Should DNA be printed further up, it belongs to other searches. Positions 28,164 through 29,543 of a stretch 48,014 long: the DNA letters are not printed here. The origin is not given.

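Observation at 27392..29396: Lower-GC3 three-gene cassette: zinc-ribbon microprotein, 3-TM protein, SDH-family ClpP-fold protease (candidate uncharacterised conflict/defence-type module)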

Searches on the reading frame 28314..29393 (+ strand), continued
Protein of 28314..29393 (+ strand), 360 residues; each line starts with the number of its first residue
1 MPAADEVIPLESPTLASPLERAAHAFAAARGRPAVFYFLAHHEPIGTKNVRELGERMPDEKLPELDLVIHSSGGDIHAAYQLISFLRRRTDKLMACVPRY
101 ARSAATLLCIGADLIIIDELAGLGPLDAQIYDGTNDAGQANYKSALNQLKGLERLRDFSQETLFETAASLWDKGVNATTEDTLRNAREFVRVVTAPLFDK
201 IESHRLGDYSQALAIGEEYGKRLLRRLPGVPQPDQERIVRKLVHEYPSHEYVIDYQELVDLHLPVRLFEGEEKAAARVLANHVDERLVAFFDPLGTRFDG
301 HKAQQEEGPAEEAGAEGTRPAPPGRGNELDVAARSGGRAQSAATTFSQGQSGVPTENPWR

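Call 64: fold_search(model_id=the predicted structure, library=pdb)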
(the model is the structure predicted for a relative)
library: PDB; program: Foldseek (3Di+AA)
matches with E <= 10: 1629; with E <= 0.001: 13
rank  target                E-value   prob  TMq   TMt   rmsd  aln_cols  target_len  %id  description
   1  4kwb_D                3.3e-05  1.00  0.32  0.48  11.2       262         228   13  Structure of signal peptide peptidase A with C-termini bound in the active sites: insights into specificity, self-proc (released 2013-11-27)
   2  4kwb_E                4.5e-05  1.00  0.30  0.44  11.7       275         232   13  Structure of signal peptide peptidase A with C-termini bound in the active sites: insights into specificity, self-proc (released 2013-11-27)
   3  3rst_D                5.1e-05  1.00  0.33  0.50  11.3       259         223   13  Crystal structure of Bacillus subtilis signal peptide peptidase A (released 2012-03-28)
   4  4kwb_F                5.1e-05  1.00  0.33  0.48  12.3       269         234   12  Structure of signal peptide peptidase A with C-termini bound in the active sites: insights into specificity, self-proc (released 2013-11-27)
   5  4kwb_B                6.4e-05  1.00  0.33  0.48  11.6       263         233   12  Structure of signal peptide peptidase A with C-termini bound in the active sites: insights into specificity, self-proc (released 2013-11-27)
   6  4kwb_H                7.2e-05  1.00  0.34  0.49  12.1       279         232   14  Structure of signal peptide peptidase A with C-termini bound in the active sites: insights into specificity, self-proc (released 2013-11-27)
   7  3rst_A                1.6e-04  1.00  0.32  0.48  11.3       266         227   14  Crystal structure of Bacillus subtilis signal peptide peptidase A (released 2012-03-28)
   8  4kwb_C                1.6e-04  1.00  0.31  0.45  11.0       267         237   13  Structure of signal peptide peptidase A with C-termini bound in the active sites: insights into specificity, self-proc (released 2013-11-27)
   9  4kwb_A                2.0e-04  1.00  0.31  0.44  11.4       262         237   13  Structure of signal peptide peptidase A with C-termini bound in the active sites: insights into specificity, self-proc (released 2013-11-27)
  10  3rst_F                3.0e-04  1.00  0.33  0.49  11.8       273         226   13  Crystal structure of Bacillus subtilis signal peptide peptidase A (released 2012-03-28)
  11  3rst_C                4.6e-04  1.00  0.32  0.48  11.5       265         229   12  Crystal structure of Bacillus subtilis signal peptide peptidase A (released 2012-03-28)
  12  3rst_B                8.4e-04  1.00  0.32  0.49  11.5       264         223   12  Crystal structure of Bacillus subtilis signal peptide peptidase A (released 2012-03-28)
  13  6hwn_C                8.9e-04  1.00  0.28  0.48  11.5       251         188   15  Structure of Thermus thermophilus ClpP in complex with a tripeptide. (released 2019-09-18)
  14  6hwn_E                1.2e-03  1.00  0.28  0.49  11.4       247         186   16  Structure of Thermus thermophilus ClpP in complex with a tripeptide. (released 2019-09-18)
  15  6hwm_A                1.3e-03  1.00  0.28  0.49  11.5       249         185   16  Structure of Thermus thermophilus ClpP in complex with bortezomib (released 2019-09-18)
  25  3rst_H                2.3e-03  1.00  0.33  0.49  11.3       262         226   12  Crystal structure of Bacillus subtilis signal peptide peptidase A (released 2012-03-28)
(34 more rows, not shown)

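Call 65: find_related_loci(query=A3, collection=viral_contigs, flank=6000)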
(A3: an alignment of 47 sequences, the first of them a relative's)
Query A3 (360 aa) in viral_contigs; peptide patterns used: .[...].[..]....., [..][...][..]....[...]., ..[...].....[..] (x = any residue, [..] = any of these).
73 stretches matched a pattern; 44 encode a relative of the query (tblastn E <= 1e-3); 44 distinct loci.
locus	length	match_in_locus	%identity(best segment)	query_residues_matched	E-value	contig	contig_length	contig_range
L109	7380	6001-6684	35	60-291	1e-36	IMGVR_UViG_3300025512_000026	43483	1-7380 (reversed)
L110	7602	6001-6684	35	60-291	1e-36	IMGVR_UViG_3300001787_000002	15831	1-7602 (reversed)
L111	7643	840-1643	32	4-271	9e-30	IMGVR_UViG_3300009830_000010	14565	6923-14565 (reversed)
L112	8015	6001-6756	30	35-294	8e-25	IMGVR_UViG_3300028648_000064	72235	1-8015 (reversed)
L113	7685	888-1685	27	33-285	3e-23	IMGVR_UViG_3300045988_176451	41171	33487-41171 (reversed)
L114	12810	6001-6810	29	67-327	3e-22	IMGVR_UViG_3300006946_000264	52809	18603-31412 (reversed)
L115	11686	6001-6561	34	63-261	4e-22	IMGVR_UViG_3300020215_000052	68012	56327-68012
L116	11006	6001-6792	27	12-283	2e-21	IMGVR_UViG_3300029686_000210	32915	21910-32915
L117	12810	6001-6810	29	67-327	4e-22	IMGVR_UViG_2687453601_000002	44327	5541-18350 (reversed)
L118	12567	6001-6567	31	67-261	2e-21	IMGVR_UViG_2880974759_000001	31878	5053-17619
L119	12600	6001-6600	31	67-272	2e-21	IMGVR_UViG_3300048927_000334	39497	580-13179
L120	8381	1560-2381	28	59-344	3e-21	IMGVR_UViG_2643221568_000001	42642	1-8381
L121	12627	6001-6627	28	44-257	8e-21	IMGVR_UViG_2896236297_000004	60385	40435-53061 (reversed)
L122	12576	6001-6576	33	67-266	1e-20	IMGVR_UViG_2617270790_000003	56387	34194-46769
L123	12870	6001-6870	26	50-344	1e-20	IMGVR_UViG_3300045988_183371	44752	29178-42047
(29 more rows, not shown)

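Call 68: search_protein_families(library=phrogs, proteins=[window:28314-29393:+], max_evalue=0.01)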
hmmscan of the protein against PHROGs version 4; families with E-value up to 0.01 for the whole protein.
window:28314-29393:+ (360 aa): 4 families
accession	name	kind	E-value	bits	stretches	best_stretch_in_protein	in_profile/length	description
phrog_11747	-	unknown function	3.4e-27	96.4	1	60-272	60-246/290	-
phrog_21683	-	unknown function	2.4e-21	77.1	1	67-327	43-295/337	-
phrog_53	-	head and packaging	0.0023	18.1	1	64-125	119-182/583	head maturation protease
phrog_2976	-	head and packaging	0.0075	17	0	62-121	51-110/394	head maturation protease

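Call 69: search_protein_families(library=pfam, proteins=[L001:6778-7086:+, L004:9095-10114:+], max_evalue=0.001)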
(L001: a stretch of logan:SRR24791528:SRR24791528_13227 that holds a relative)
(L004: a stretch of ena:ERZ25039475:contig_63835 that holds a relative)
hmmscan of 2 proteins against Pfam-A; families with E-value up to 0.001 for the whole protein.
L001:6778-7086:+ (103 aa): 1 family
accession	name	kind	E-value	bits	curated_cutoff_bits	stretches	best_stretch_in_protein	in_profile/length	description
PF20535.3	DUF6750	-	0.00082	19.7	27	1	8-54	66-112/128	Family of unknown function (DUF6750)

L004:9095-10114:+ (340 aa): 0 families

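Call 82: search_dna_similar(query=window:28314-29393:+, collection=plasmids, mode=protein, max_evalue=0.001, max_rows=25)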
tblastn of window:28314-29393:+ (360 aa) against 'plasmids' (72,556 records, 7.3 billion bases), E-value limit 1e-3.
Records with a match: 34; places in all: 34; records where one place covers at least 80% of the query: 0.
Best place of each record, by identity: <60% 34.
By first word of the organism name: Thermus 6; Brucella 5; Methylocystis 4; Agrobacterium 3; Proteus 2; Paracoccus 2; Escherichia 2; Rhizobium 1; Methylovorus 1; Microbacterium 1; and 7 more.
By predicted mobility (MOB-suite, as given by PLSDB): non-mobilizable 22; conjugative 8; mobilizable 4.
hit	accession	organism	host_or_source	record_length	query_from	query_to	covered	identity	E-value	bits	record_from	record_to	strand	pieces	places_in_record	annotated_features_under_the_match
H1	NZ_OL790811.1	Proteus mirabilis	-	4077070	63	261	55%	34.1%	2e-15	85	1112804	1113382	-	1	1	none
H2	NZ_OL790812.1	Proteus mirabilis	-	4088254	35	286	70%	25.1%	4e-13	78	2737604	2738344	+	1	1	none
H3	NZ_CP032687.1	Rhizobium sp. CCGE531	Phaseolus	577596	65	287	62%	25.9%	6e-9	65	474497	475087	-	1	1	hypothetical protein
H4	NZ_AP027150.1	Methylocystis bryophila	-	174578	65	259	54%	27.9%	3e-9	66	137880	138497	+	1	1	hypothetical protein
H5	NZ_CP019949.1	Methylocystis bryophila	-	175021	65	259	54%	27.9%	3e-9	66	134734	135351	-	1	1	hypothetical protein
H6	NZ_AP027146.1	Methylocystis iwaonis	-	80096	65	265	56%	26.7%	1e-9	67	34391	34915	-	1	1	hypothetical protein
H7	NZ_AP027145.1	Methylocystis iwaonis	-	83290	65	265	56%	26.7%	1e-9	67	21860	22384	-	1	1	hypothetical protein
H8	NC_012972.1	Methylovorus glucosotrophus SIP3-4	-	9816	63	272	58%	24.9%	1e-11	74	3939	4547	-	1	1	SppA protein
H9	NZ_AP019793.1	Thermus thermophilus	-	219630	56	157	28%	39.2%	4e-8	63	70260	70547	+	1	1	ATP-dependent Clp protease proteolytic subunit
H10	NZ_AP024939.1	Thermus thermophilus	-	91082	56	159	29%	37.5%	5e-8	62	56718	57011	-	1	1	ATP-dependent Clp protease proteolytic subunit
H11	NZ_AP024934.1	Thermus thermophilus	-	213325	56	159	29%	37.5%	5e-8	62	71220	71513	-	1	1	ATP-dependent Clp protease proteolytic subunit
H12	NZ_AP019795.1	Thermus thermophilus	-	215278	56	159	29%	37.5%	5e-8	62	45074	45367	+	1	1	ATP-dependent Clp protease proteolytic subunit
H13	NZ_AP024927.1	Thermus thermophilus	-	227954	56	159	29%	37.5%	5e-8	62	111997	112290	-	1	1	ATP-dependent Clp protease proteolytic subunit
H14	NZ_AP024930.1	Thermus thermophilus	-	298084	56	159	29%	37.5%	5e-8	62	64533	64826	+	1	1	ATP-dependent Clp protease proteolytic subunit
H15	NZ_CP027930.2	Microbacterium sp. SGAir0570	whole organism,air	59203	65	162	27%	39.0%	3e-9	66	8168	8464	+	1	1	hypothetical protein (x2)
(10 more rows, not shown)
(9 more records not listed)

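Call 83: search_dna_similar(query=window:28314-29393:+, collection=phages, mode=protein, max_evalue=0.001, max_rows=25)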
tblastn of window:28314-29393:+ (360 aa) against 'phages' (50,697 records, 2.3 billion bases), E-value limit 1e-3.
Records with a match: 9; places in all: 9; records where one place covers at least 80% of the query: 0.
Best place of each record, by identity: <60% 9.
By first word of the organism name: Porphyromonas 5; Burkholderia 1; Klebsiella 1; Gordonia 1; Shewanella 1.
By host as written in the record: Burkholderia pseudomallei 1; Klebsiella pneumoniae ST13-OXA48 1; Gordonia terrae 3612 1; Shewanella sp. M16 1; Porphyromonas gingivalis F0568 1; Porphyromonas gingivalis D83T3 1; Porphyromonas gingivalis Kyudai-3 1; Porphyromonas gingivalis KCOM 2803 1; and 1 more.
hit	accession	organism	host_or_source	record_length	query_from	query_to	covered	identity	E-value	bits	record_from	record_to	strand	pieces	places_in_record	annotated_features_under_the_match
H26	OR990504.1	Burkholderia phage vB_HM387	Burkholderia pseudomallei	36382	67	279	59%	26.8%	4e-15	82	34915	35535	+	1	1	hypothetical protein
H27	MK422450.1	Klebsiella phage ST13-OXA48phi12.4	Klebsiella pneumoniae ST13-OXA48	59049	67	261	54%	26.7%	3e-11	71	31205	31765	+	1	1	SppA protein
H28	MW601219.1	Gordonia phage BeeGee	Gordonia terrae 3612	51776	48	130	23%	34.9%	5e-8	61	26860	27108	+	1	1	31: hypothetical protein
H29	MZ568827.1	Shewanella phage vB_SspS_MuM16-1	Shewanella sp. M16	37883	65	130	18%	37.3%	8e-4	47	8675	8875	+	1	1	serine protease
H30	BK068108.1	Porphyromonas phage phage027a_F0568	Porphyromonas gingivalis F0568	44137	60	130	20%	33.3%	2e-4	49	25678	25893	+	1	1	hypothetical protein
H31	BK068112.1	Porphyromonas phage phage031a_D83T3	Porphyromonas gingivalis D83T3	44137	60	130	20%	33.3%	2e-4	49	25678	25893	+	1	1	hypothetical protein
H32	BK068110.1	Porphyromonas phage phage029a_Kyudai3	Porphyromonas gingivalis Kyudai-3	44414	60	130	20%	33.3%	2e-4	49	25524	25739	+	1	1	hypothetical protein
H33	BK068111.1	Porphyromonas phage phage030a_KCOM2803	Porphyromonas gingivalis KCOM 2803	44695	60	130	20%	33.3%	2e-4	49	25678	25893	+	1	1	hypothetical protein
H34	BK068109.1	Porphyromonas phage phage028a_KCOM2799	Porphyromonas gingivalis KCOM 2799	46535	60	130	20%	33.3%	2e-4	49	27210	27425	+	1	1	hypothetical protein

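Call 84: get_annotated_region(hit=H27, flank=3500)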
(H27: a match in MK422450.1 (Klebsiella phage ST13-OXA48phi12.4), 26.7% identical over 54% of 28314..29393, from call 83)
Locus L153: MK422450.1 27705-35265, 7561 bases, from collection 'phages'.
description: Klebsiella phage ST13-OXA48phi12.4, complete genome.
organism: Klebsiella phage ST13-OXA48phi12.4 (NCBI taxid 2510467)
taxonomy: Viruses; Duplodnaviria; Heunggongvirae; Uroviricota; Caudoviricetes
host: Klebsiella pneumoniae ST13-OXA48; source: -; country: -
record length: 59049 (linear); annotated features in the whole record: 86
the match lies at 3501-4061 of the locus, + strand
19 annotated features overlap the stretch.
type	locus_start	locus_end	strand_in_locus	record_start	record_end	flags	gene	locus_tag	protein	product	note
CDS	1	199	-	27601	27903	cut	-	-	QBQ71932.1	hypothetical protein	hypothetical protein prophage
CDS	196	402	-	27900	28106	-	-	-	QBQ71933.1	hypothetical protein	-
CDS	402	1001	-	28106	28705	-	-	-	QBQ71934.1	hypothetical protein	Hypothetical protein, DUF1367 family protein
CDS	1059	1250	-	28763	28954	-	-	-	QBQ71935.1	hypothetical protein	-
CDS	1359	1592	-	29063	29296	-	-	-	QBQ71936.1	DNA damage inducible protein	DNA-damage-inducible protein I (DinI)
CDS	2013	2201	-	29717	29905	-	-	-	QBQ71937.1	hypothetical protein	-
CDS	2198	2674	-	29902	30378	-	-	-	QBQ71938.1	ImmA/IrrE family metallo-endopeptidase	-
CDS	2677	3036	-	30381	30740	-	-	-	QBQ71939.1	XRE family transcriptional regulator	-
CDS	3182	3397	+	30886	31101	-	-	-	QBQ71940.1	hypothetical protein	-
CDS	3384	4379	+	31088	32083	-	-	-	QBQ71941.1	SppA protein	-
CDS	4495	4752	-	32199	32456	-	-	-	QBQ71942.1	hypothetical protein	-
CDS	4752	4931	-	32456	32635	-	-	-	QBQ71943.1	hypothetical protein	-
CDS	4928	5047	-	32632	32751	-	-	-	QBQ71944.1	hypothetical protein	-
CDS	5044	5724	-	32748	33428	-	-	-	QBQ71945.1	hypothetical protein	-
CDS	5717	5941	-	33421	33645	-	-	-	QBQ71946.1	hypothetical protein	-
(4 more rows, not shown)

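Call 85: get_annotated_region(hit=H26, flank=3500)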
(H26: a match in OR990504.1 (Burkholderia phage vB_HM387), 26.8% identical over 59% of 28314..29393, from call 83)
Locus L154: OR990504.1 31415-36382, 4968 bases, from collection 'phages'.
description: Burkholderia phage vB_HM387, complete genome.
organism: Burkholderia phage vB_HM387 (NCBI taxid 3108087)
taxonomy: Viruses; Duplodnaviria; Heunggongvirae; Uroviricota; Caudoviricetes; Peduoviridae; Tigrvirus
host: Burkholderia pseudomallei; source: hemoculture; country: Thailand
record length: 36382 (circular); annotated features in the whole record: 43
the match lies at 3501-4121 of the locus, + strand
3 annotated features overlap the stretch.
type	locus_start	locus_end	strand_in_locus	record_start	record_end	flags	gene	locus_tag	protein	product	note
CDS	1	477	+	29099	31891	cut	-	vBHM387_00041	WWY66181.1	DNA primase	-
CDS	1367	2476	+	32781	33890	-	-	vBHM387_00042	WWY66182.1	integrase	-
CDS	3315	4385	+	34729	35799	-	-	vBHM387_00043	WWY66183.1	hypothetical protein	-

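Call 99: find_encoding_contigs(protein=P0004, flank=4000, max_places=1)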
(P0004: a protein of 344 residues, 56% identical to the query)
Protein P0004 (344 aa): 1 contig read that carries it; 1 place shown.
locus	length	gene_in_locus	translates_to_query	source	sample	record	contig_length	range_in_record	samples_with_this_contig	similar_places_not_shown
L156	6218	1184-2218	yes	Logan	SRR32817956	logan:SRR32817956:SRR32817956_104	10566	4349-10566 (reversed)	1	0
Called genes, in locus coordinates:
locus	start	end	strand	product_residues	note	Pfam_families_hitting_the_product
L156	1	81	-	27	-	?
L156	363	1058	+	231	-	-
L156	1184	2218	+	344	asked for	PF01972:SDH_protease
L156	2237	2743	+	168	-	-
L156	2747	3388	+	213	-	PF13191:AAA_16 (faint)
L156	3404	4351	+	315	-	-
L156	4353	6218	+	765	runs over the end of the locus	PF17874:TPR_MalT (faint), PF13424:TPR_12 (faint)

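Call 100: find_encoding_contigs(protein=P0009, flank=4000, max_places=1)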
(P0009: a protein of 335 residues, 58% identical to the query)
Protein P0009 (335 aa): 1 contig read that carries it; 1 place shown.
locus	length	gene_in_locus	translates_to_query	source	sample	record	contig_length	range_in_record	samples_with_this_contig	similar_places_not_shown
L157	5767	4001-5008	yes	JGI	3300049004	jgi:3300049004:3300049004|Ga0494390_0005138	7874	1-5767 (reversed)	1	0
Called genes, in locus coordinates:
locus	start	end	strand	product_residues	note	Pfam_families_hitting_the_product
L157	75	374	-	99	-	-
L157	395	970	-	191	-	PF04264:YceI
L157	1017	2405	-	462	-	PF00270:DEAD, PF00271:Helicase_C, PF16124:RecQ_Zn_bind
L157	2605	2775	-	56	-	-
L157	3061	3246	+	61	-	-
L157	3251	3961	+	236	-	-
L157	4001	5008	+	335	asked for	PF01972:SDH_protease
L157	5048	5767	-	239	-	?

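Call 101: find_encoding_contigs(protein=P0011, flank=4000, max_places=1)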
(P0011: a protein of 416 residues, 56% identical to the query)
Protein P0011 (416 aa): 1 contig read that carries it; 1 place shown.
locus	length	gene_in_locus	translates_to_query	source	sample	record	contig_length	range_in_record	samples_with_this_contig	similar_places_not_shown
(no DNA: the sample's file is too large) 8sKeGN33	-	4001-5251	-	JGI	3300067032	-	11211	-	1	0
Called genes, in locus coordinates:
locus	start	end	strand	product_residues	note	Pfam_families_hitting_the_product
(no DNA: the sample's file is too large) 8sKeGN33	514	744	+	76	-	-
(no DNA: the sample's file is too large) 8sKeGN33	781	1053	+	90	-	-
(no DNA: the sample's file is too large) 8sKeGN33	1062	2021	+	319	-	PF00264:Tyrosinase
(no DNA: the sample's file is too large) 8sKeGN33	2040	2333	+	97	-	-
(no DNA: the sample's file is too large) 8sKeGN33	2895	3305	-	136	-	-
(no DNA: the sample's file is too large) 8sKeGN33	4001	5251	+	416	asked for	PF01972:SDH_protease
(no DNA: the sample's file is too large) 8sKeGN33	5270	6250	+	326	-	-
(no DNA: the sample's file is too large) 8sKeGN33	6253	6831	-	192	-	PF13011:LZ_Tnp_IS481, PF13384:HTH_23, PF13518:HTH_28, PF13551:HTH_29, PF13565:HTH_32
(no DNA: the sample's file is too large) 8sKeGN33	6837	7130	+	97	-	-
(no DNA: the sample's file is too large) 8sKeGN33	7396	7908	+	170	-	-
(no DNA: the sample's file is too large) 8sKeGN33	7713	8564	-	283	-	PF01471:PG_binding_1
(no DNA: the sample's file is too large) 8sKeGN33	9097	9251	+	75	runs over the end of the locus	-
